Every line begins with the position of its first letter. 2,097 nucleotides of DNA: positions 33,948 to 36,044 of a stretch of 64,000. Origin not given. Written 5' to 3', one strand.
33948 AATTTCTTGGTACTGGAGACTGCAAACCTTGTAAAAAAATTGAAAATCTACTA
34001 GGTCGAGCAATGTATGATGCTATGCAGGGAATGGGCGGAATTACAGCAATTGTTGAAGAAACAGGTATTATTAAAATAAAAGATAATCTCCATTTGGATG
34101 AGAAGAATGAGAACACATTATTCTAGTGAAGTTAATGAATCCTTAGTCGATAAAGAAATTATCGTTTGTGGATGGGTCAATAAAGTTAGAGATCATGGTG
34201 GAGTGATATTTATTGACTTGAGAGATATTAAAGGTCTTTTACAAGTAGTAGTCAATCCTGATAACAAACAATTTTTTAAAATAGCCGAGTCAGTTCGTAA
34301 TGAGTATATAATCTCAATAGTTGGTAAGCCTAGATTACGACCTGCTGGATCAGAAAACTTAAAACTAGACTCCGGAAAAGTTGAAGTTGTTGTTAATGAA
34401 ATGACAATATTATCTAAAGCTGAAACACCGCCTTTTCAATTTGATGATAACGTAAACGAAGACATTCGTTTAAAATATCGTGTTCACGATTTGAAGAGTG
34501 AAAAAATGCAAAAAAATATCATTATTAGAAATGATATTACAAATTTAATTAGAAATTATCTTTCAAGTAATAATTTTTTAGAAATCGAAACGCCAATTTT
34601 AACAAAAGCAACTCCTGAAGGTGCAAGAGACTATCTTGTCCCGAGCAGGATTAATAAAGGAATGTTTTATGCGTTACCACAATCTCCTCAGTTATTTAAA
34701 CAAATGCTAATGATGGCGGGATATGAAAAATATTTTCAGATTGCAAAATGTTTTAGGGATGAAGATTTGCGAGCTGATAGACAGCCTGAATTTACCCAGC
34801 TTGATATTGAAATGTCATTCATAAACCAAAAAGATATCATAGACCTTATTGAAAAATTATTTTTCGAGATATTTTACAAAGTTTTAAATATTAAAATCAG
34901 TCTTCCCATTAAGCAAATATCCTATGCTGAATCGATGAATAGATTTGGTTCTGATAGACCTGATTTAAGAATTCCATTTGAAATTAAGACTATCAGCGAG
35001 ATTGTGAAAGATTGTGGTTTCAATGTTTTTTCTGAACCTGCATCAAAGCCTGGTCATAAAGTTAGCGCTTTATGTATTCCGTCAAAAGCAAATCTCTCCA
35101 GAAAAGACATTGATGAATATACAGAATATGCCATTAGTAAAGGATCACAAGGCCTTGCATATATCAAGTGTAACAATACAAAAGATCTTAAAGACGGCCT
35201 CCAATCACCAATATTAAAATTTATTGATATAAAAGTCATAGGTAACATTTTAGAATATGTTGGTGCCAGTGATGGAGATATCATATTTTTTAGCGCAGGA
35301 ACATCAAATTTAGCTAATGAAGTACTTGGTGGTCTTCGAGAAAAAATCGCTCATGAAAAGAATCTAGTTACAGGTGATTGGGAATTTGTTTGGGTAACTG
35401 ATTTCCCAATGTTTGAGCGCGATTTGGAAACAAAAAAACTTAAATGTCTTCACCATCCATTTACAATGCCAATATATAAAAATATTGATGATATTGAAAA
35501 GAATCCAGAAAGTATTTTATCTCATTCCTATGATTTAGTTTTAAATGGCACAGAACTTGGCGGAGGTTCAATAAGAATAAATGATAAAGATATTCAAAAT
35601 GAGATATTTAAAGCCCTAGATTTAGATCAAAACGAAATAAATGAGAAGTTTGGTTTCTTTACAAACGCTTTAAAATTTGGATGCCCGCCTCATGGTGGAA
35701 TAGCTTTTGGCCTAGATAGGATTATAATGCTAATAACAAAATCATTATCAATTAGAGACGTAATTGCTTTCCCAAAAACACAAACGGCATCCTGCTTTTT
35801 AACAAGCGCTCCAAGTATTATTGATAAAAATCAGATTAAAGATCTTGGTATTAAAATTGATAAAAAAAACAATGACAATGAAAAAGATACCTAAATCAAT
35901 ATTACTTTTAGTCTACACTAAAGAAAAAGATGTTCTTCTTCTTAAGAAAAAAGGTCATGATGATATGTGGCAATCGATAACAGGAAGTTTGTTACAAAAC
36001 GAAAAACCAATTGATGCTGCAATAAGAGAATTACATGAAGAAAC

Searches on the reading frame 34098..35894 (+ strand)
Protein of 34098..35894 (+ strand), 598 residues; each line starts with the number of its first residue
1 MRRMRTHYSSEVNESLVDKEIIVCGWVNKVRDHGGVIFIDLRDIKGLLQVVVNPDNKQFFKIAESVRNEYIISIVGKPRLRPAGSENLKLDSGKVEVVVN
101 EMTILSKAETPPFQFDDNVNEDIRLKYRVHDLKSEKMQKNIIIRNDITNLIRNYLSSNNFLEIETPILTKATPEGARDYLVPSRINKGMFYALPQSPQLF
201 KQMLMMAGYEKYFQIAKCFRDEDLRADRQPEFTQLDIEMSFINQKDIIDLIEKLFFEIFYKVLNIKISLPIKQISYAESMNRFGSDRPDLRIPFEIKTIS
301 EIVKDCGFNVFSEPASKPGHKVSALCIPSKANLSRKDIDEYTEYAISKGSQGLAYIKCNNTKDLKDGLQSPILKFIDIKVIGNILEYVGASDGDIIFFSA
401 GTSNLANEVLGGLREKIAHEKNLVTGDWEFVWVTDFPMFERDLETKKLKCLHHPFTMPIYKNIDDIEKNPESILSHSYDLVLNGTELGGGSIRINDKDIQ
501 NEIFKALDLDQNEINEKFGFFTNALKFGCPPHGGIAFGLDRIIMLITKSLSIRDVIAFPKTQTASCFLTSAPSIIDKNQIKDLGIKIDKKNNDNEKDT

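Call 91: list_cluster_members(proteins=[window:34098-35894:+, window:32341-33636:+, window:51877-53592:+, window:56069-57619:+])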
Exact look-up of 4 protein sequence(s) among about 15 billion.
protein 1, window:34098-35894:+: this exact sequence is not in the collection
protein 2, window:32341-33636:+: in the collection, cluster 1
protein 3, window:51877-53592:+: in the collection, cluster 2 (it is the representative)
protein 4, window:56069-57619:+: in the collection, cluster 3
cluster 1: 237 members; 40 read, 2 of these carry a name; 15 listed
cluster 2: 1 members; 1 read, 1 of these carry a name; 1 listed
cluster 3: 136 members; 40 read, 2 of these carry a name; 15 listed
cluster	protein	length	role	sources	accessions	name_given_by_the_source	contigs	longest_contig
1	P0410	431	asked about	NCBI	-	-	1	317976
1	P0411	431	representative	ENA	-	-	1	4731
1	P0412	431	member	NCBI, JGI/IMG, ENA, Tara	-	strand:- start:7059 stop:8354 length:1296 start_codon:yes stop_codon:yes ...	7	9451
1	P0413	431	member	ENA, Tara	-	strand:- start:930 stop:2225 length:1296 start_codon:yes stop_codon:yes gene_type:complete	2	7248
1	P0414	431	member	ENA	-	-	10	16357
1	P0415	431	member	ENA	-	-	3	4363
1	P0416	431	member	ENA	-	-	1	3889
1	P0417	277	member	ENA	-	-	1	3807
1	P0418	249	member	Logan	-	-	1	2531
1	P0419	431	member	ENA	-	-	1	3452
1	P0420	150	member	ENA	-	-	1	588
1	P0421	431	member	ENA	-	-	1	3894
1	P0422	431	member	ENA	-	-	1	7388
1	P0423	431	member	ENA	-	-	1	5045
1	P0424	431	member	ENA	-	-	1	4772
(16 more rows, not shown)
